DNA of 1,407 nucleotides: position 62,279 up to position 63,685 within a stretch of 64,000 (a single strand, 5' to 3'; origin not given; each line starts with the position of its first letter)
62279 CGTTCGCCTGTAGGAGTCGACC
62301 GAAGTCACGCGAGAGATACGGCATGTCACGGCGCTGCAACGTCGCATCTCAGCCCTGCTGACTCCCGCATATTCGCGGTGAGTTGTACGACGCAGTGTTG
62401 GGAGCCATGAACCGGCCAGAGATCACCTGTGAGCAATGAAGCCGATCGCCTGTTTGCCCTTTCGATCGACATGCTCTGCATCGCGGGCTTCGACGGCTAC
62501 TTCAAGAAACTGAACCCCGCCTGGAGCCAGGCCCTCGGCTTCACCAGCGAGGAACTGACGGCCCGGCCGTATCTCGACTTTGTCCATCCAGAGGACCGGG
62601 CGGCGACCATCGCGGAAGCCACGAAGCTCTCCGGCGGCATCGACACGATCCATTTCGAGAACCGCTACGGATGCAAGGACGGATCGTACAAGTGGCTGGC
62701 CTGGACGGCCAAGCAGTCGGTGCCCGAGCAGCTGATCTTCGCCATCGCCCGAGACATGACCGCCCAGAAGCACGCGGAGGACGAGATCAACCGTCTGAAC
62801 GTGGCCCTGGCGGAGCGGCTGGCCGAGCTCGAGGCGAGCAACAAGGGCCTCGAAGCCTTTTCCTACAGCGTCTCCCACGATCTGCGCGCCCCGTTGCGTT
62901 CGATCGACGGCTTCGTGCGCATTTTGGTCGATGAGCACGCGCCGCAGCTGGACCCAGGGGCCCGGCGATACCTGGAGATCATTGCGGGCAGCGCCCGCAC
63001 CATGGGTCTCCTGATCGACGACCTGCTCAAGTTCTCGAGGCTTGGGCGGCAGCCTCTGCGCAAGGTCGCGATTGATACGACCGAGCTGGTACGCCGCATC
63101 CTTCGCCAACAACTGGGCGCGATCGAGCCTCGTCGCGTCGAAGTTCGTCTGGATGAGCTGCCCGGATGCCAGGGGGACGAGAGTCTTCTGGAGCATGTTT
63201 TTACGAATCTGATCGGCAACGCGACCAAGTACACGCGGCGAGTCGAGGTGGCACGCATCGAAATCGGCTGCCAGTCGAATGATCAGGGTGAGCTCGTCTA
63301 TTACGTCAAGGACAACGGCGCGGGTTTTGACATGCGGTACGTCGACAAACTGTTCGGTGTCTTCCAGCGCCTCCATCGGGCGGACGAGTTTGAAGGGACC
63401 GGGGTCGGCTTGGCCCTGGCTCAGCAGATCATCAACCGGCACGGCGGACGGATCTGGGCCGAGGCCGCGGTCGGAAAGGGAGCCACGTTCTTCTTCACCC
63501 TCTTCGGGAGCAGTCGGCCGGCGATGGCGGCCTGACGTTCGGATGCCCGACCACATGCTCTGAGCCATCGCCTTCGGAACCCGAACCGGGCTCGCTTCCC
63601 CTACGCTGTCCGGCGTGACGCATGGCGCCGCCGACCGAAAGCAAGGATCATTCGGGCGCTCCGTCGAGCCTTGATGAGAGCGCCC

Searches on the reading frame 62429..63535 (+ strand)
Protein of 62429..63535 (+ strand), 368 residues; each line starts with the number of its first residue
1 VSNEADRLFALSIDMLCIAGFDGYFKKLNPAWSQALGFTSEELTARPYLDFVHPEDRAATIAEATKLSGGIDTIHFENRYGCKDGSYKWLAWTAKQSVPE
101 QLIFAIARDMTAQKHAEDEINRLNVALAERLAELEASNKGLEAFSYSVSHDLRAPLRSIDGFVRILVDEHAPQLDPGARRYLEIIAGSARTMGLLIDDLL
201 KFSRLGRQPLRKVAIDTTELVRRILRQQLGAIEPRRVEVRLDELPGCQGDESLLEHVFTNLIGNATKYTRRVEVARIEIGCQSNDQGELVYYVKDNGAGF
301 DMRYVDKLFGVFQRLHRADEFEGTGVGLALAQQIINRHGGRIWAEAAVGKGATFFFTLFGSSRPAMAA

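Call 87: search_protein_families(library=pfam, proteins=[window:62429-63535:+], max_evalue=0.001)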
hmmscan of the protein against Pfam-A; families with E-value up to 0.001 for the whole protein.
window:62429-63535:+ (368 aa): 5 families
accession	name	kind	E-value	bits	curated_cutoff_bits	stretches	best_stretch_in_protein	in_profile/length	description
PF02518.31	HATPase_c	-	1.6e-22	80.5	26.4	1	249-358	1-107/111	Histidine kinase-, DNA gyrase B-, and HSP90-like ATPase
PF00512.31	HisKA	-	7.9e-14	51.9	26.9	1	143-206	4-64/66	His Kinase A (phospho-acceptor) domain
PF08447.18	PAS_3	-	1.1e-12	48.5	25.6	1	28-95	4-73/89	PAS fold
PF13426.13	PAS_9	-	1.2e-05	25.9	27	1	21-111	9-102/103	PAS domain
PF08448.16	PAS_4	-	9.2e-05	23.1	23.1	1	12-114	4-109/110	PAS fold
